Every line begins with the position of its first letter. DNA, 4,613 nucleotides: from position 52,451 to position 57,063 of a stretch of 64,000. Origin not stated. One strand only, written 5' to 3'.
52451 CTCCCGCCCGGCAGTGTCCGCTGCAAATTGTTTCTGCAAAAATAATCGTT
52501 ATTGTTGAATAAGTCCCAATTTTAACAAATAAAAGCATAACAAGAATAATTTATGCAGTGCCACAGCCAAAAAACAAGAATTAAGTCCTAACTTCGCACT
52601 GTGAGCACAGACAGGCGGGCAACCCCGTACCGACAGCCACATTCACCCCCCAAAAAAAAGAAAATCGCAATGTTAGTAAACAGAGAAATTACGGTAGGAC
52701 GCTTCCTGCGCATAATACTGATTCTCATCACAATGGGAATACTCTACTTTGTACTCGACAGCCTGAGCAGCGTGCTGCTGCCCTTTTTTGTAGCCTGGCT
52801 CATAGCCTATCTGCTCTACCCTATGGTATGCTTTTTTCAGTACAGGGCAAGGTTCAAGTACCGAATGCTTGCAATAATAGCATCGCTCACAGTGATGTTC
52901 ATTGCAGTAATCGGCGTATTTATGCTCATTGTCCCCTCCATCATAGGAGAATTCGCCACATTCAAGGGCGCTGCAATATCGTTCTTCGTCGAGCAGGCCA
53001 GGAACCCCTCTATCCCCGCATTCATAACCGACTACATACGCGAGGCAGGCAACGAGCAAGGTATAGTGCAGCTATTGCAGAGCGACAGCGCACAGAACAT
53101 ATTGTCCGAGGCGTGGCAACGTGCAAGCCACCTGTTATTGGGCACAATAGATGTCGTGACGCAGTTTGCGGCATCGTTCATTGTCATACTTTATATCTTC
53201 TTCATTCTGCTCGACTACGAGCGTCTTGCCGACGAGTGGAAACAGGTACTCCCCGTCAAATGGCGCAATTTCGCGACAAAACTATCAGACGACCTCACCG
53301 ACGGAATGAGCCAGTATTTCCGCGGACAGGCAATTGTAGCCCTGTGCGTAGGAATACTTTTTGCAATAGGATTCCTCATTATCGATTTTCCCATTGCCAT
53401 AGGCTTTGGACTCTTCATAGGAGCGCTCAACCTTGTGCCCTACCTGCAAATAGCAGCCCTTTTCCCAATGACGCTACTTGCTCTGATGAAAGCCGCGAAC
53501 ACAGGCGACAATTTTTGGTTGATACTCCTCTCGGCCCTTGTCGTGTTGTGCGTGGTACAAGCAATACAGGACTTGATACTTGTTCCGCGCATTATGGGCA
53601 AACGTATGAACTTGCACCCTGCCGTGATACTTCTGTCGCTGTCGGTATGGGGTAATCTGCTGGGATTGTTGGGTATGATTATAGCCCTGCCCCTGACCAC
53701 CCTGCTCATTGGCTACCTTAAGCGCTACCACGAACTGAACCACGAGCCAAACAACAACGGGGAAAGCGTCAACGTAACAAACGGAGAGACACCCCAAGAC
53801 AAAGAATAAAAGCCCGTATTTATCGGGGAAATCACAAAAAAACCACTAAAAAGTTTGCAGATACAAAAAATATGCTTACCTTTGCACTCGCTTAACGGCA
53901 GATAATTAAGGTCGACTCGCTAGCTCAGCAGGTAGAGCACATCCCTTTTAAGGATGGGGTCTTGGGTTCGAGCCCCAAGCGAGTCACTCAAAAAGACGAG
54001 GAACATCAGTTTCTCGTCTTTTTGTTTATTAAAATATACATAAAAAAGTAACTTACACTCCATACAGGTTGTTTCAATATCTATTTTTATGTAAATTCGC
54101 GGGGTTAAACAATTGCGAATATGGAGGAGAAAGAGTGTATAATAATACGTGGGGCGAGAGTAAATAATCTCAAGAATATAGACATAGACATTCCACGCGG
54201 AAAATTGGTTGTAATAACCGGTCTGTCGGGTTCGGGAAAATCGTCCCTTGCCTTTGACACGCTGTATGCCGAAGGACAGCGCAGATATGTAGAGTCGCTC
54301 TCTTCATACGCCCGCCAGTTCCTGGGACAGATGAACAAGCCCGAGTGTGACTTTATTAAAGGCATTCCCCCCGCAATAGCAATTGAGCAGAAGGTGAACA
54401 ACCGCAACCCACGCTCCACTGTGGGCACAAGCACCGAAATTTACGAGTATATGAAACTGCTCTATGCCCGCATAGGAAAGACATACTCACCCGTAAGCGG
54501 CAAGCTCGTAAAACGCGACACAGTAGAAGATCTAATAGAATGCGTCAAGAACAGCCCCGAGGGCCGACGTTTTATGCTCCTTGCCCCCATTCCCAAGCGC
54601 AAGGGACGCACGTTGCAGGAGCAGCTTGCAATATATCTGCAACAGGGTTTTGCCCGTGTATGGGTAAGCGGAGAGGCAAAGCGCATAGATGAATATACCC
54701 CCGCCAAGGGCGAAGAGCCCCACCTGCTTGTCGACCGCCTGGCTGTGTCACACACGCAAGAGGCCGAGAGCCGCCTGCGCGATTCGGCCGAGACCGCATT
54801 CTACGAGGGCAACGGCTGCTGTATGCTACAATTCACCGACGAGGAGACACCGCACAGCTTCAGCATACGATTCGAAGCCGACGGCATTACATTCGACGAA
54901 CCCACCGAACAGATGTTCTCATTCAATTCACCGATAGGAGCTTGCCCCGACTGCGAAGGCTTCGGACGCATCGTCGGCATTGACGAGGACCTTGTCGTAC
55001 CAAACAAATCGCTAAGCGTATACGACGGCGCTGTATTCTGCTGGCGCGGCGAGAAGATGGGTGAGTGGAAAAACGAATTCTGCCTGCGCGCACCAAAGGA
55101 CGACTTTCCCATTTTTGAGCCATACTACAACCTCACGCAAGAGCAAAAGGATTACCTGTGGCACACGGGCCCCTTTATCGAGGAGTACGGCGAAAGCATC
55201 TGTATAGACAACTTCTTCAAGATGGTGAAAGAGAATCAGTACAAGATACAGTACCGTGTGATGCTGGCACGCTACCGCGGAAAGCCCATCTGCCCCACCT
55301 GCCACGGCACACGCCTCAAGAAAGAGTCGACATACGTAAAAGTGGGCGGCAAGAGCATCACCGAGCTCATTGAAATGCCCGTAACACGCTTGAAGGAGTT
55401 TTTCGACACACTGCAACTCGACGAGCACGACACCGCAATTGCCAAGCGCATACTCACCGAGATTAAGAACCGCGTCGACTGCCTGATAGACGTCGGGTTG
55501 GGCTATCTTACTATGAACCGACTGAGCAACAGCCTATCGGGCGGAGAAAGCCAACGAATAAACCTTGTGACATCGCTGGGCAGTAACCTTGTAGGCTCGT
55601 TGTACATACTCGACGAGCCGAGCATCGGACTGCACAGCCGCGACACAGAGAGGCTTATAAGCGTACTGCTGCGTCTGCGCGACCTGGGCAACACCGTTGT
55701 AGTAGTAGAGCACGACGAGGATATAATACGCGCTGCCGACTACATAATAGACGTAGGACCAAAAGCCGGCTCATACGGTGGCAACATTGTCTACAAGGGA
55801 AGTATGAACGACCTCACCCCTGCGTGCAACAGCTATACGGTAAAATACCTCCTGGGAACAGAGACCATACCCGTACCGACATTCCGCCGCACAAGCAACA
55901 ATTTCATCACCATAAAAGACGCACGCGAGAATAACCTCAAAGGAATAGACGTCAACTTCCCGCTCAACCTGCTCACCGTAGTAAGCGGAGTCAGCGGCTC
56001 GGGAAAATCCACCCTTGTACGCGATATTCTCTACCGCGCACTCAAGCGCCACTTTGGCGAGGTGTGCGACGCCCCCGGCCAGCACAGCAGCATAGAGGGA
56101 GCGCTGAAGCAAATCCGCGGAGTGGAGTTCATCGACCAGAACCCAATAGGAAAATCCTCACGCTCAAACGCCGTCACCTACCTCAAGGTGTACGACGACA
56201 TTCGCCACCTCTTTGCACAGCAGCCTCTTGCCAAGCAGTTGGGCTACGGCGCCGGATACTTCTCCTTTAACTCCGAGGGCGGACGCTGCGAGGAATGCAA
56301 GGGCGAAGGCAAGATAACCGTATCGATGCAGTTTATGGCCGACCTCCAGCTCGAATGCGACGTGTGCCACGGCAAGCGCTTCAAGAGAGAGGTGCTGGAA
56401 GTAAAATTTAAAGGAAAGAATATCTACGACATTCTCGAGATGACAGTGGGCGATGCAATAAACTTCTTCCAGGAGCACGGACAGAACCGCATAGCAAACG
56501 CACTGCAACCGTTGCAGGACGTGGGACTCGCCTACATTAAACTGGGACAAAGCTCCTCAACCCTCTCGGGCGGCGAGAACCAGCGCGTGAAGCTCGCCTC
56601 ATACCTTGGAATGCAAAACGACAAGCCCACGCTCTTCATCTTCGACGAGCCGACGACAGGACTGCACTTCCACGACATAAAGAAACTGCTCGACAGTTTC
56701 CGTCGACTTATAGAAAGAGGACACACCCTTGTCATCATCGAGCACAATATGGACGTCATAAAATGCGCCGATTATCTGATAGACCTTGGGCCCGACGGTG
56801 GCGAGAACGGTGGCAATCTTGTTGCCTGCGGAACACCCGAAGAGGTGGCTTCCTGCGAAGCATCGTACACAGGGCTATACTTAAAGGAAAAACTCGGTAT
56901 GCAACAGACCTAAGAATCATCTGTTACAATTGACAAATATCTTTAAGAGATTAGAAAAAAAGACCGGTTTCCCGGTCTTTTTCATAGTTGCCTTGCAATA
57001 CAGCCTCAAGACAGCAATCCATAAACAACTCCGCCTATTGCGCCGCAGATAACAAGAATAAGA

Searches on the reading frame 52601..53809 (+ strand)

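Call 70: search_protein_families(library=pfam, proteins=[window:52601-53809:+], max_evalue=0.00001)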
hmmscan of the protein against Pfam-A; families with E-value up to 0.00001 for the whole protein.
window:52601-53809:+ (402 aa): 1 family
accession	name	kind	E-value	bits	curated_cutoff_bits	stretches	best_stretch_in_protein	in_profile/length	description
PF01594.21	AI-2E_transport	-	1.5e-49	169.4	34.3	1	36-374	2-324/327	AI-2E family transporter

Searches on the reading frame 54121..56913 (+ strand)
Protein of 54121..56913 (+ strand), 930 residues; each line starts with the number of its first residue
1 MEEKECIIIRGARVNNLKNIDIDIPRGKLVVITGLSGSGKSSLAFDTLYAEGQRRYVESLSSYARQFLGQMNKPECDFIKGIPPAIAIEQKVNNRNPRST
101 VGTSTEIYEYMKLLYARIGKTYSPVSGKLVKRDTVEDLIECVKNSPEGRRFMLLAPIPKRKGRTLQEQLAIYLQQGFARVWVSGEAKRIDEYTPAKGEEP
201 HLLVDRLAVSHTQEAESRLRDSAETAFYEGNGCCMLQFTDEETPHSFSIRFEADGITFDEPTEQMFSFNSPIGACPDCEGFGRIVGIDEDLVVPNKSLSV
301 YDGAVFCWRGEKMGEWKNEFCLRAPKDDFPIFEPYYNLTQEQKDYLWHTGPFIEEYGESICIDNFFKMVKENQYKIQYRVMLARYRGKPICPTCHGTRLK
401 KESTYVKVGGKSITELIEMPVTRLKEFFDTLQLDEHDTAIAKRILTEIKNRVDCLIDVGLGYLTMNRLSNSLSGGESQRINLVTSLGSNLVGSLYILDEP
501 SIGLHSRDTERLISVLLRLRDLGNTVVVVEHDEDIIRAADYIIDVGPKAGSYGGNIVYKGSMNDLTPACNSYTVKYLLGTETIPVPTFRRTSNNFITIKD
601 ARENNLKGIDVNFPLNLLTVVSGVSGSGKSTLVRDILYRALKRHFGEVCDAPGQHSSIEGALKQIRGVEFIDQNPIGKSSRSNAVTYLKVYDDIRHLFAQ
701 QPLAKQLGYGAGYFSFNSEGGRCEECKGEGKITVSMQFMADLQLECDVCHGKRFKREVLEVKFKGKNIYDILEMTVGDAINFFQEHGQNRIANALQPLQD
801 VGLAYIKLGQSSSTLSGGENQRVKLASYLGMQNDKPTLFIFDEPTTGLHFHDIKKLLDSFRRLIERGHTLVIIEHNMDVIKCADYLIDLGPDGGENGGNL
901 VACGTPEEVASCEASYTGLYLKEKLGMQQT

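Call 70: search_protein_families(library=pfam, proteins=[window:54121-56913:+], max_evalue=0.00001)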
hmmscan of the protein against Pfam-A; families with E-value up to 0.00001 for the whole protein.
window:54121-56913:+ (930 aa): 8 families
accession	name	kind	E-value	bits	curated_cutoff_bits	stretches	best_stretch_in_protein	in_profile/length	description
PF00005.33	ABC_tran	-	9.9e-23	81.7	25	1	606-846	1-137/137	ABC transporter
PF17760.6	UvrA_inter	-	5e-17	62.2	23.3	1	134-238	2-107/109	UvrA interaction domain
PF13304.12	AAA_21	-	9.3e-12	46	27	0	821-872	243-295/304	AAA domain, putative AbiEii toxin, Type IV TA system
PF02463.25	SMC_N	-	7.3e-11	42.3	40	0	14-545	7-211/220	RecF/RecN/SMC N terminal domain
PF13191.12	AAA_16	-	1.7e-09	38.8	32.6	0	619-645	27-53/167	AAA ATPase domain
PF17755.6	UvrA_DNA-bind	-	5.6e-07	30.3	23.2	1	288-348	1-61/110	UvrA DNA-binding domain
PF13555.12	AAA_29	-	6.1e-07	29.5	27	0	612-633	18-39/61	P-loop containing region of AAA domain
PF00684.25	DnaJ_CXXCXGXG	-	8.2e-06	26.4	32.7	0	721-752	16-50/65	DnaJ central domain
